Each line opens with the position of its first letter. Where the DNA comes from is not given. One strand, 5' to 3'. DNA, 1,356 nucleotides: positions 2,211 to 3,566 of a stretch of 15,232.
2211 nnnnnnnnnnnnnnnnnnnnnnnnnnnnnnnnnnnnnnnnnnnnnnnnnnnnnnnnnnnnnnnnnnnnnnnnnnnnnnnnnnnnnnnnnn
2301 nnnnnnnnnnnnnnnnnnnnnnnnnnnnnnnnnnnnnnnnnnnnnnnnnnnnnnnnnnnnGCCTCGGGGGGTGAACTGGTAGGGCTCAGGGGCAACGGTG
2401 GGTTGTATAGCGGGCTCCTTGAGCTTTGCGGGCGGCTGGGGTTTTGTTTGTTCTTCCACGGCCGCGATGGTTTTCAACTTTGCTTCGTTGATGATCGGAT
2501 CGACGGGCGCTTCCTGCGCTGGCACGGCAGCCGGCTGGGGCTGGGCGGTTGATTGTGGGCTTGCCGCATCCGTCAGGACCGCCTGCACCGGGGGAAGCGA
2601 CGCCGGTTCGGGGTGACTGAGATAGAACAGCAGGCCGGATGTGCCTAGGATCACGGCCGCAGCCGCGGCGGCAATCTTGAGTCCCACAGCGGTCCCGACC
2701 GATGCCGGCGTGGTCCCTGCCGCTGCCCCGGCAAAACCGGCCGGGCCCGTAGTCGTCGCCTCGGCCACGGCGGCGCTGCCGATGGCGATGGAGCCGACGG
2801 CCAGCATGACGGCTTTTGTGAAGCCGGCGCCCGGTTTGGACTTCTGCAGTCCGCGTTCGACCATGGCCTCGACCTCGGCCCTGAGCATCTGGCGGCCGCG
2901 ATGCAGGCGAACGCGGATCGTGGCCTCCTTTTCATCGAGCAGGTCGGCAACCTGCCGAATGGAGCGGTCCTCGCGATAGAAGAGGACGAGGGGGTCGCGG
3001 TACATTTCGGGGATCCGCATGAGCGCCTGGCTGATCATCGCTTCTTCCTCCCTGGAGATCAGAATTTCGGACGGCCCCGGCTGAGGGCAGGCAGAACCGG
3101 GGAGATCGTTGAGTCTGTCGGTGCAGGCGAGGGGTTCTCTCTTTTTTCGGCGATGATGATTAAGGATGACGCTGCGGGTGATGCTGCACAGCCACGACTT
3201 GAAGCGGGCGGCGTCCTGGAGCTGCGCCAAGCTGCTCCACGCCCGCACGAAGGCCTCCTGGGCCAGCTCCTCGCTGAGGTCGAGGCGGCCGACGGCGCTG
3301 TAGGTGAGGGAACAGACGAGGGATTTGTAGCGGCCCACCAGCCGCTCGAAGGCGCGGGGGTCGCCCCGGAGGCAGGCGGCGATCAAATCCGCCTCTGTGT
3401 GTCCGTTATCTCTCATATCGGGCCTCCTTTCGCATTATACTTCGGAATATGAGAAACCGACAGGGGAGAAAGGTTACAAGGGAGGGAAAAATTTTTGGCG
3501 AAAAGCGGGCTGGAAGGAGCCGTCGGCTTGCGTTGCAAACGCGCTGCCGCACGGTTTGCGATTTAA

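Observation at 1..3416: A single polypeptide fuses an ECF sigma factor, a transmembrane segment and at least eight CarboxypepD_reg-like extracytoplasmic repeats. This looks like a one-component transmembrane sigma/anti-sigma gene.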

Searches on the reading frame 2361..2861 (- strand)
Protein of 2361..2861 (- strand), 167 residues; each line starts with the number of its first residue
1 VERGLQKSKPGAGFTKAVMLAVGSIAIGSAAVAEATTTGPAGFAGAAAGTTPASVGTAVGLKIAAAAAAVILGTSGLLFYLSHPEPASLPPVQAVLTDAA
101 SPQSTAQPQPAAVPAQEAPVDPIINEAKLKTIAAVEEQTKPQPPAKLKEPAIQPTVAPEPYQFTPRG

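Call 91: search_protein_families(library=pfam, max_evalue=1, proteins=[window:2361-2861:-])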
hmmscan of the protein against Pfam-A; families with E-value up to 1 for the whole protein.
seq(167 aa): 0 families

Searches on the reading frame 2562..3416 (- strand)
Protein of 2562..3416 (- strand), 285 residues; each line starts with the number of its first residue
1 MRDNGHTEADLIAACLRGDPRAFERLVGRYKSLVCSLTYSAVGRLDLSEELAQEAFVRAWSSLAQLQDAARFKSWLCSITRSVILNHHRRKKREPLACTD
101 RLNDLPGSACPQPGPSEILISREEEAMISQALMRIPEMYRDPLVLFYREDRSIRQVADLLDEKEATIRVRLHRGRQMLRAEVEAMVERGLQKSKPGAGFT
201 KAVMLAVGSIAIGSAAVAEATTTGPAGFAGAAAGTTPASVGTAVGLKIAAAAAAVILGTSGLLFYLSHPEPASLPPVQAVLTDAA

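Call 43: find_related_loci(query=A1, collection=genome_contigs, flank=10000)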
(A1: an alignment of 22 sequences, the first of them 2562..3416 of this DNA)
Query A1 (285 aa) in genome_contigs; peptide patterns used: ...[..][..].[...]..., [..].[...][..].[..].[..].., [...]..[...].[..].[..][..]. (x = any residue, [..] = any of these).
600 stretches matched a pattern (row limit reached: there are more); 589 encode a relative of the query (tblastn E <= 1e-3); the best 80 are kept; 80 distinct loci.
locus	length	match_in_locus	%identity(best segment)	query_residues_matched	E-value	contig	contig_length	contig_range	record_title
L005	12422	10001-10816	42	1-277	2e-66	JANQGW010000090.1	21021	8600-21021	MAG: Sedimentisphaerales bacterium isolate PL23b_bin.68 k99_2269831, whole genome shotgun sequence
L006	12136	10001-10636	45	1-212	3e-61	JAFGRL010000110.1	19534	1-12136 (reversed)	MAG: Sedimentisphaerales bacterium isolate Zod_Metabat.827 k87_7650751, whole genome shotgun sequence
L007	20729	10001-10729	44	6-246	7e-60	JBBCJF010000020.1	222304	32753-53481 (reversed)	MAG: Haloferula sp. isolate MAG_CPA_20 P10A_000000004780, whole genome shotgun sequence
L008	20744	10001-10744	41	4-248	2e-57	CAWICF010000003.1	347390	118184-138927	MAG: uncultured Acidobacteriaceae bacterium isolate MFD09567.bin.1.5 genome assembly, contig: contig_34576, whole genome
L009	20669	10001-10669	44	1-216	4e-57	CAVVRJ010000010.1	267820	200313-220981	MAG: uncultured Planctomycetota bacterium isolate MFD03726.bin.2.7 genome assembly, contig: contig_13228, whole genome s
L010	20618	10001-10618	47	7-212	8e-57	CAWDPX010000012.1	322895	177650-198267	MAG: uncultured Verrucomicrobiae bacterium isolate MFD01689.bin.2.14 genome assembly, contig: contig_16035, whole genome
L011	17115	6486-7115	46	7-216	1e-56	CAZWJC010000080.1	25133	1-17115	MAG TPA_asm: uncultured Verrucomicrobiota bacterium isolate SRP220891_co2_456 genome assembly, contig: NODE_3030_length_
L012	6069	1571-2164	49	7-204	2e-56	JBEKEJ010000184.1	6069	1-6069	MAG: Verrucomicrobiota bacterium isolate SPRUCE 203 SPRUCE_203_184, whole genome shotgun sequence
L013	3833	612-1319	43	1-244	5e-56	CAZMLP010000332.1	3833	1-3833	MAG TPA_asm: uncultured Verrucomicrobiota bacterium isolate binchicken_co84_3 genome assembly, contig: k141_371184, whol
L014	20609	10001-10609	46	5-207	5e-56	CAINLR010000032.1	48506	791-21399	MAG: uncultured Verrucomicrobia subdivision 3 bacterium isolate MJ-time_bin-3030 genome assembly, contig: bin-3030:032/1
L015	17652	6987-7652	45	1-222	9e-56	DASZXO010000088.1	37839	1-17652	MAG TPA_asm: Lacunisphaera sp. isolate SMAG_U6185 k141_721847, whole genome shotgun sequence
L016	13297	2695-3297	47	7-207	3e-55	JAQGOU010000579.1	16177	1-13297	MAG: Verrucomicrobiales bacterium isolate RYN_621 scaffold_369666, whole genome shotgun sequence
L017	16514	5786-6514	43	7-264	2e-55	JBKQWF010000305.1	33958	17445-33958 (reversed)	MAG: Limisphaerales bacterium isolate SEr3G3H3I__bin_261 SEr3G3H3I_000000458075, whole genome shotgun sequence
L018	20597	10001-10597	49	6-204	5e-55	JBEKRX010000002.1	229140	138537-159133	MAG: Verrucomicrobiota bacterium isolate SPRUCE 520 SPRUCE_520_2, whole genome shotgun sequence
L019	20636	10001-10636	45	6-218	5e-55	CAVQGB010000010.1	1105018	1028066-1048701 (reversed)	MAG: uncultured Verrucomicrobiae bacterium isolate MFD05502.bin.2.110 genome assembly, contig: contig_40, whole genome s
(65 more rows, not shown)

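Call 46: predict_structure(alignment_id=A1)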
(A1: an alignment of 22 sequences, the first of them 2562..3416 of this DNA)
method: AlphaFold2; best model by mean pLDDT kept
length: 285 residues; sequences in the alignment: 22
mean_pLDDT: 74.6   pTM: 0.50
mean pLDDT of the five models: 74.6, 74.2, 70.2, 70.1, 68.4
residues with pLDDT >= 90: 127; 70-90: 56; 50-70: 34; < 50: 68
segments of 3 or more residues with pLDDT < 50: 216-255, 257-261, 268-285
pLDDT, mean of each block of 10 residues (from residue 1): 70 92 93 92 89 96 92 96 95 68 53 76 88 96 95 97 98 95 83 71 76 51 37 34 36 45 51 42 38
secondary structure, 60 per line:
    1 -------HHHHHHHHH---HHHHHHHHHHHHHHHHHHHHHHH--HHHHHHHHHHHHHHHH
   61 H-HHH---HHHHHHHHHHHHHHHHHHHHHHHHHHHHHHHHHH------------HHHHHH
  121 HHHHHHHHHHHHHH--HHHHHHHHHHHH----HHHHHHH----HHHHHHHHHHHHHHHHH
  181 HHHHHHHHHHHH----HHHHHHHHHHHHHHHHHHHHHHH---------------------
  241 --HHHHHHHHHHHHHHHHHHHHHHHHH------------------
elements in order: H8-16 H20-42 H45-61 H69-102 H115-134 H137-148 H153-159 H164-192 H197-219 H243-267

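Call 48: search_protein_representatives(alignment_id=A1)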
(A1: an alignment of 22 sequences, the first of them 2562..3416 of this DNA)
Query: 22 sequences, 284 profile positions. Proteins with E-value up to 0.001 (for the whole library): 277602; up to 1e-10: 87343; up to 1e-30: 2803. The best 150 are listed.
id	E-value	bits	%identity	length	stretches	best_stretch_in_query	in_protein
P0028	1.0e-119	415.6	-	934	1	3-274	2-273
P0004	4.0e-119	413.7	-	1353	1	3-281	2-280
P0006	2.0e-118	411.4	-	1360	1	7-281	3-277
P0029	3.8e-117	407.2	-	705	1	1-278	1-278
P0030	3.1e-116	404.2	-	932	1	5-277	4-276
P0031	1.4e-115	402.1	-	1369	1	1-279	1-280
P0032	1.6e-115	401.9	-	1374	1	5-273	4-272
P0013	2.6e-115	401.2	-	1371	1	1-281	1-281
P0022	1.6e-114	398.6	-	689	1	1-281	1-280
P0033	7.6e-114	396.4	-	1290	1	3-279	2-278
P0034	2.0e-113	395.0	-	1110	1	3-278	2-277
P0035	3.2e-113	394.3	-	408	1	1-281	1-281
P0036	1.5e-112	392.2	-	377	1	1-274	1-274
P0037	2.4e-112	391.4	-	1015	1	1-277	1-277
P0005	3.0e-112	391.1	-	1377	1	1-282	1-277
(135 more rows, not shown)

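Call 76: search_solved_structures(query=window:2562-3416:-, max_evalue=0.00001)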
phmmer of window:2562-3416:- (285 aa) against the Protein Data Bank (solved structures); distinct sequences matched with E-value up to 0.00001: 20.
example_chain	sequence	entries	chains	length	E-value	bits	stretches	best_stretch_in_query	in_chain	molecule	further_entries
5wuq_A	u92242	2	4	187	7.1e-21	78.2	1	15-182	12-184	ECF RNA polymerase sigma factor SigW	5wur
8z6g_B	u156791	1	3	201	1.5e-14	57.5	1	9-190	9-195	RNA polymerase sigma factor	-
6in7_B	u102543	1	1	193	3.3e-14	56.4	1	9-183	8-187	RNA polymerase sigma-H factor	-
9m9d_F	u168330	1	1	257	3.7e-14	56.2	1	22-189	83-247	ECF RNA polymerase sigma factor SigE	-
9m9e_F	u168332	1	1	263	4e-14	56.1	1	22-189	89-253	ECF RNA polymerase sigma factor SigE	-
9m98_F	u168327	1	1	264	4e-14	56.1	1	22-189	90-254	ECF RNA polymerase sigma factor SigE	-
1or7_A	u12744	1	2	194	1.7e-13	54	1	8-188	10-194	RNA polymerase sigma-E factor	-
6jbq_F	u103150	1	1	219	2.6e-13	53.4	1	7-188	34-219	ECF RNA polymerase sigma-E factor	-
5zx2_F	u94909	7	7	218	1e-12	51.5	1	48-190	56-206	ECF RNA polymerase sigma factor SigH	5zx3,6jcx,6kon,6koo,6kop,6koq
6jcy_F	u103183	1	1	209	1.8e-12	50.7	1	48-190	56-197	ECF RNA polymerase sigma factor SigH,ECF RNA polymerase sigma factor SigE,ECF RNA polymera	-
4cxf_A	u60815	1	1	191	8e-10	42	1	11-185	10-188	RNA POLYMERASE SIGMA FACTOR CNRH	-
6dv9_F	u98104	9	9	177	5.7e-08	35.9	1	40-183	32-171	ECF RNA polymerase sigma factor SigL | RNA polymerase sigma factor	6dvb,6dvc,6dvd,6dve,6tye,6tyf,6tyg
6jhe_A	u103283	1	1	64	2.9e-07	33.6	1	128-182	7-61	ECF RNA polymerase sigma factor SigW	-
7qh5_A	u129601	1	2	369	4.6e-07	33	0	17-87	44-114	RNA polymerase sigma factor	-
6dxo_A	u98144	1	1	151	3e-06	30.3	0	10-91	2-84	RNA polymerase ECF-subfamily sigma factor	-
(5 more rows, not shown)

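Call 80: search_protein_families(library=pfam, alignment_id=A3, max_evalue=0.00001)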
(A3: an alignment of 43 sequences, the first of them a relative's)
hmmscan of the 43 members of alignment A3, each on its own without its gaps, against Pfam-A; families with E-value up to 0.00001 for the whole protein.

A. member 1, P0028 (934 aa): 5 families
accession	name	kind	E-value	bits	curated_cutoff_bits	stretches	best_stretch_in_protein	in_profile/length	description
PF13620.12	CarboxypepD_reg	-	5.9e-25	87.9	32.3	0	350-397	2-43/82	Carboxypeptidase regulatory-like domain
PF08281.18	Sigma70_r4_2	-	2.1e-10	40.5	25.7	1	126-176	3-53/54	Sigma-70, region 4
PF04542.20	Sigma70_r2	-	5.8e-10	39.3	24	1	26-92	2-70/71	Sigma-70 region 2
PF13715.12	CarbopepD_reg_2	-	1.4e-09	38.2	32.2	0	648-694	4-49/88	CarboxypepD_reg-like domain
PF20598.4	DUF6795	-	2.9e-09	37.6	27.4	0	548-585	4-44/103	Domain of unknown function (DUF6795)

B. families by the number of members that match (of 43 scanned): 23 families
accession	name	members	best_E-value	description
PF08281.18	Sigma70_r4_2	43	5.8e-15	Sigma-70, region 4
PF04542.20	Sigma70_r2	43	1.2e-14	Sigma-70 region 2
PF13620.12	CarboxypepD_reg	37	1.5e-77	Carboxypeptidase regulatory-like domain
PF13715.12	CarbopepD_reg_2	29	7.5e-39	CarboxypepD_reg-like domain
PF04545.22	Sigma70_r4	28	3.5e-11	Sigma-70, region 4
PF20598.4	DUF6795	18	4.3e-18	Domain of unknown function (DUF6795)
PF17210.9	SdrD_B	11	8.9e-16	SdrD B-like domain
PF02369.22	Big_1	10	2.8e-19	Bacterial Ig-like domain (group 1)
PF00775.27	Dioxygenase_C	8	2.6e-10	Dioxygenase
PF09430.16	EMC7_beta-sandw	7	5.2e-10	ER membrane protein complex subunit 7, beta-sandwich domain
PF17802.7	SpaA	6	3.2e-19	Prealbumin-like fold domain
PF14686.12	fn3_3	5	8.3e-12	Polysaccharide lyase family 4, domain II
PF15976.11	CooC_C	5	2.6e-11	CS1-pili formation C-terminal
PF13646.12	HEAT_2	4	1.1e-28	HEAT repeats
PF10670.15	DUF4198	4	3.7e-07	Domain of unknown function (DUF4198)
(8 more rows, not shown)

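Call 85: fold_search(model_id=the predicted structure, library=pdb)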
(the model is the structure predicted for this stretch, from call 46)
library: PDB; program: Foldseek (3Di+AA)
matches with E <= 10: 327; with E <= 0.001: 31
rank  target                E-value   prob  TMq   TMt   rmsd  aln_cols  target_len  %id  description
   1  5wuq_A                1.5e-07  1.00  0.30  0.52  13.6       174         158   28  Crystal structure of SigW in complex with its anti-sigma RsiW, a zinc binding form (released 2017-03-29)
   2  5wuq_B                2.0e-07  1.00  0.30  0.53  13.5       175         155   27  Crystal structure of SigW in complex with its anti-sigma RsiW, a zinc binding form (released 2017-03-29)
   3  9m9e_F                2.4e-07  1.00  0.25  0.39  18.2       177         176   28  Structural Basis of Pausing During Transcription Initiation in Mycobacterium tuberculosis (released 2026-01-14)
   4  8z6g_B                2.9e-07  1.00  0.28  0.47  13.8       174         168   26  the AlgU-MucAcyto complex structure in Pseudomonas aeruginosa (released 2024-05-08)
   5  5wur_A                4.0e-07  1.00  0.31  0.54  13.6       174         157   26  Crystal structure of SigW in complex with its anti-sigma RsiW, an oxdized form (released 2017-03-29)
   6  8z6g_D                4.9e-07  1.00  0.29  0.48  14.6       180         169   25  the AlgU-MucAcyto complex structure in Pseudomonas aeruginosa (released 2024-05-08)
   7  1or7_A                7.6e-07  1.00  0.30  0.46  13.6       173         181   24  Crystal Structure of Escherichia coli sigmaE with the Cytoplasmic Domain of its Anti-sigma RseA (released 2003-04-15)
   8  6in7_B                2.0e-06  1.00  0.30  0.48  14.2       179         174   26  Crystal structure of AlgU in complex with MucA(cyto) (released 2019-07-24)
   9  9m98_F                6.2e-06  1.00  0.25  0.42  23.3       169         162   28  Structural Basis of Pausing During Transcription Initiation in Mycobacterium tuberculosis (released 2026-01-14)
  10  1or7_B                8.4e-06  1.00  0.28  0.48  12.8       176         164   23  Crystal Structure of Escherichia coli sigmaE with the Cytoplasmic Domain of its Anti-sigma RseA (released 2003-04-15)
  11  6dv9_F                8.4e-06  1.00  0.25  0.40  23.8       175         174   23  Crystal structure of Mycobacterium tuberculosis transcription initiation complex(ECF sigma factor L) containing 5nt RN (released 2019-02-20)
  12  6koo_F                1.3e-05  1.00  0.24  0.36  22.7       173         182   21  Mycobacterium tuberculosis initial transcription complex comprising sigma H and 5'-OH RNA of 7 nt (released 2020-03-11)
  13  6kop_F                1.5e-05  1.00  0.24  0.42  22.8       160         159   22  Mycobacterium tuberculosis initial transcription complex comprising sigma H and 5'-OH RNA of 9 nt (released 2020-03-11)
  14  6jcx_F                1.6e-05  1.00  0.25  0.37  23.2       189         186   22  Mycobacterium tuberculosis transcription initiation complex with ECF sigma factor sigma H and 6nt RNA (released 2019-05-29)
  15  6jbq_F                2.0e-05  1.00  0.29  0.44  22.8       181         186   23  CryoEM structure of Escherichia coli sigmaE transcription initiation complex containing 5nt of RNA (released 2019-05-29)
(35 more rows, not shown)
